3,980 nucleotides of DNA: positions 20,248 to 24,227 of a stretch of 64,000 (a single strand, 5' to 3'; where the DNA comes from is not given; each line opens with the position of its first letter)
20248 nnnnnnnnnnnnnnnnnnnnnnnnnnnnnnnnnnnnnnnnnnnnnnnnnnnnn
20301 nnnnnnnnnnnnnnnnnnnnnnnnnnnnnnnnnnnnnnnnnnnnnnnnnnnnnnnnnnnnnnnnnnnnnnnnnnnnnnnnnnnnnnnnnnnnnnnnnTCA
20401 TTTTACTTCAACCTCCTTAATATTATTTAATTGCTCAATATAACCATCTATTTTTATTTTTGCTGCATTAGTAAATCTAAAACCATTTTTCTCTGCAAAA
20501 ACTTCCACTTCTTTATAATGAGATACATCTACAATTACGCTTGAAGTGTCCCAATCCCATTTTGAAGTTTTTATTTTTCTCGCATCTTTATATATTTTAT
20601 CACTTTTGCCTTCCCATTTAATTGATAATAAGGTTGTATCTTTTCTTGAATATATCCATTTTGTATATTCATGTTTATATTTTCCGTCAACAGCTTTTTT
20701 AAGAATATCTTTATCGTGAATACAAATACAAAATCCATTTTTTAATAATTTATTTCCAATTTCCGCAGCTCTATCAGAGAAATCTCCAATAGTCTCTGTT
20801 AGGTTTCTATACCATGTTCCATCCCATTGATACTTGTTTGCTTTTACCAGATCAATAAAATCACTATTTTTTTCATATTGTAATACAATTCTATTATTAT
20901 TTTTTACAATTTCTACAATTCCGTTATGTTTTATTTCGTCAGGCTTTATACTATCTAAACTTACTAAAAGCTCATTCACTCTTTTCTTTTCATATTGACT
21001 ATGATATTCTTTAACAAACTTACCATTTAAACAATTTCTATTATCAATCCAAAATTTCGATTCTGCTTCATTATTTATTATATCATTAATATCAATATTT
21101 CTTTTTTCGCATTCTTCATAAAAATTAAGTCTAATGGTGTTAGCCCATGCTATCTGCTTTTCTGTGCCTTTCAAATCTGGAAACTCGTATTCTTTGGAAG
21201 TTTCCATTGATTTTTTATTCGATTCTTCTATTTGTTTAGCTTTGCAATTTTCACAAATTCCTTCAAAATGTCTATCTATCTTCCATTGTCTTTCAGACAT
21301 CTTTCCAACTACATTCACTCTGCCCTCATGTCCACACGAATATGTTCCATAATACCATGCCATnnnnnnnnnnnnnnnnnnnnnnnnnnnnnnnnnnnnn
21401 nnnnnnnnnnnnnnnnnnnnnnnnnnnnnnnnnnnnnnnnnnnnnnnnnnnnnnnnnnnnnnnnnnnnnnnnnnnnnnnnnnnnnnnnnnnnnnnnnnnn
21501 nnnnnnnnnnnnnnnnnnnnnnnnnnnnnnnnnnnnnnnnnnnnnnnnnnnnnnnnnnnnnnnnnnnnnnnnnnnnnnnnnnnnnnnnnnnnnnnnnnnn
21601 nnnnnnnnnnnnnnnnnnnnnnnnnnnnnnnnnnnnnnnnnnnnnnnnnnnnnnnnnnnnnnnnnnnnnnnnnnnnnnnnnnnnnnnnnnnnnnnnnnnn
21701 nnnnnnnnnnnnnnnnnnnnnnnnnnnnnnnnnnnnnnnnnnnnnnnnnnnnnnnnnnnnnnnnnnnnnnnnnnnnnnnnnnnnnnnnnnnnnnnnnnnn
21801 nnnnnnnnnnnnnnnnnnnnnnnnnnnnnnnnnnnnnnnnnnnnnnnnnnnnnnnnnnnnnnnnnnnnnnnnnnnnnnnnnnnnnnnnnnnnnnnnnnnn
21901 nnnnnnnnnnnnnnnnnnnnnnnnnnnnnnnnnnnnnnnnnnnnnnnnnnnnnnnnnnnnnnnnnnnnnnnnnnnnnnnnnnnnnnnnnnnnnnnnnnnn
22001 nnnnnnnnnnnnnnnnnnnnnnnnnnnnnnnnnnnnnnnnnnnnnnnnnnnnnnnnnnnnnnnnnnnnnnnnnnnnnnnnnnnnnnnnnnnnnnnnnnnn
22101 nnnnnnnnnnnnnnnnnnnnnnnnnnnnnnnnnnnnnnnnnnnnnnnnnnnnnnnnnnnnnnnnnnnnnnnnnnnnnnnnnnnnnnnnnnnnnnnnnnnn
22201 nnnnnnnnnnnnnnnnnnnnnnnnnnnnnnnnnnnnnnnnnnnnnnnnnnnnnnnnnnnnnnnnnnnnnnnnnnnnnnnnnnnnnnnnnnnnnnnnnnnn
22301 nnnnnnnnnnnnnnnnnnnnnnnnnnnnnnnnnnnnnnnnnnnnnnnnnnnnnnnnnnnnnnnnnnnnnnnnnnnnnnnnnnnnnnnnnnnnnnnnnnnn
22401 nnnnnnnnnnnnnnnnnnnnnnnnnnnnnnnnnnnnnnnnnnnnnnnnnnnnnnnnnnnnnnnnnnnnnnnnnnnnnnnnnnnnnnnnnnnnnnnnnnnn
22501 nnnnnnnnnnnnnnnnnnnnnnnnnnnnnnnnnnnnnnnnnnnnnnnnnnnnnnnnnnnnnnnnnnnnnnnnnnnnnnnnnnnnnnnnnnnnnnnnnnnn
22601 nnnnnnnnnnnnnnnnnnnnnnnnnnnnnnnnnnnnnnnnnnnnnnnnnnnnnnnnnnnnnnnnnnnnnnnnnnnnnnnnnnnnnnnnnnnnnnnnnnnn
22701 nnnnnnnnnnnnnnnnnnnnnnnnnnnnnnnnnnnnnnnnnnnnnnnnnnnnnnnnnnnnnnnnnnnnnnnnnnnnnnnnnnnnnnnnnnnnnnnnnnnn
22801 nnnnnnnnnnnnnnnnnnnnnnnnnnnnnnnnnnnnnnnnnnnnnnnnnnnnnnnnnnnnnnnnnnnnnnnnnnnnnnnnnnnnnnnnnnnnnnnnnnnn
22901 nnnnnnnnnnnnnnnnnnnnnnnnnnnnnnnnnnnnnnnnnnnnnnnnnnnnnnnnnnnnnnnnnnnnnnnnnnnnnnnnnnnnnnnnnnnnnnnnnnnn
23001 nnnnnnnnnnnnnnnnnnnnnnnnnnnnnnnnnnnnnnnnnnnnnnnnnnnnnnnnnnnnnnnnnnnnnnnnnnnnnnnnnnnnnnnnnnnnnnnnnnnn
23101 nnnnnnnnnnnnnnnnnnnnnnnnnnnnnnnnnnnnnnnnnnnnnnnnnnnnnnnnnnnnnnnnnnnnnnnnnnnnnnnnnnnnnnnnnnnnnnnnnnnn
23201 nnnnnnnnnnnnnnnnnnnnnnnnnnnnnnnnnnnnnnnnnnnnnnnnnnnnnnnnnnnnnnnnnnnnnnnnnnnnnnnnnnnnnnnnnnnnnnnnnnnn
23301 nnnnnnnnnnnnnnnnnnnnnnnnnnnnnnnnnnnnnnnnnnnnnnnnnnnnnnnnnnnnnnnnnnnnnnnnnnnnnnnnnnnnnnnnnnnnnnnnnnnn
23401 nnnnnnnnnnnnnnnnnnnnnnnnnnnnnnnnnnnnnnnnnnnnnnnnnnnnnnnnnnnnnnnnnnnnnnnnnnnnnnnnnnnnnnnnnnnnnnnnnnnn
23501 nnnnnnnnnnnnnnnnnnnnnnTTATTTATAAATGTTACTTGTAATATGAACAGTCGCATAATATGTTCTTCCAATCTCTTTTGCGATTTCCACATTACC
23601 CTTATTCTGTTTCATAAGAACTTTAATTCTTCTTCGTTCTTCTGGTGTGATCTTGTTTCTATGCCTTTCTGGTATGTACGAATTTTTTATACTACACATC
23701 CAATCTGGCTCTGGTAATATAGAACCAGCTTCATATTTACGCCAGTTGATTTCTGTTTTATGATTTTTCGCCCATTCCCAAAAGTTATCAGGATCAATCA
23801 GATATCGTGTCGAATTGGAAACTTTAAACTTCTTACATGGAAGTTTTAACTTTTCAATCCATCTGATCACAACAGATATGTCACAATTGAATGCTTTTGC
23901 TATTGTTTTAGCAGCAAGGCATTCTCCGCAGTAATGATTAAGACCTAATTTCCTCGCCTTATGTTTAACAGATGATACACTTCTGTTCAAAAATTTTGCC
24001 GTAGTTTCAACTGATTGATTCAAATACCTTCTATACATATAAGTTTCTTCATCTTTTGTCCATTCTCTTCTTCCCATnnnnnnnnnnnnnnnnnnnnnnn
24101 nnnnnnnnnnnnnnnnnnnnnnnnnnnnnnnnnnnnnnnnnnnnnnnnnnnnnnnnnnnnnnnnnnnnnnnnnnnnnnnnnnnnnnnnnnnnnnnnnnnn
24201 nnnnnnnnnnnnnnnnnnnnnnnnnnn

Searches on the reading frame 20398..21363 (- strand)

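Call 13: search_protein_families(library=phrogs, proteins=[window:20398-21363:-], max_evalue=0.001)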
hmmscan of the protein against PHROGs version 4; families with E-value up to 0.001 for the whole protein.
window:20398-21363:- (321 aa): 1 family
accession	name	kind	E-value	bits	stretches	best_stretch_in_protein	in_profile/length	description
phrog_16123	-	unknown function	7.6e-17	62.6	1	1-87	2-90/368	-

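Call 82: search_protein_families(library=pfam, proteins=[window:20398-21363:-], max_evalue=0.001)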
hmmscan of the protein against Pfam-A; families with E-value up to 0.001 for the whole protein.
window:20398-21363:- (321 aa): 0 families

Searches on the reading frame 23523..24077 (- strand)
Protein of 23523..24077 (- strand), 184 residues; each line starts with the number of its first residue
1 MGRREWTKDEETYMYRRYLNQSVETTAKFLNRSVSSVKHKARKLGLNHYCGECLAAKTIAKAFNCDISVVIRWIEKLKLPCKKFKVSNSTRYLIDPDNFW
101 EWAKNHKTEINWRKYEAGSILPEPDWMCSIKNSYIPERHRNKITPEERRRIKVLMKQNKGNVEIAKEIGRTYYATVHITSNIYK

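Call 64: search_protein_families(library=pfam, proteins=[window:23523-24077:-], max_evalue=0.001)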
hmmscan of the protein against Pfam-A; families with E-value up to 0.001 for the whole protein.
window:23523-24077:- (184 aa): 1 family
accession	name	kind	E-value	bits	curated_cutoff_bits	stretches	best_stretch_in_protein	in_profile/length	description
PF13936.12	HTH_38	-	5.7e-09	36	27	1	140-170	2-32/44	Helix-turn-helix domain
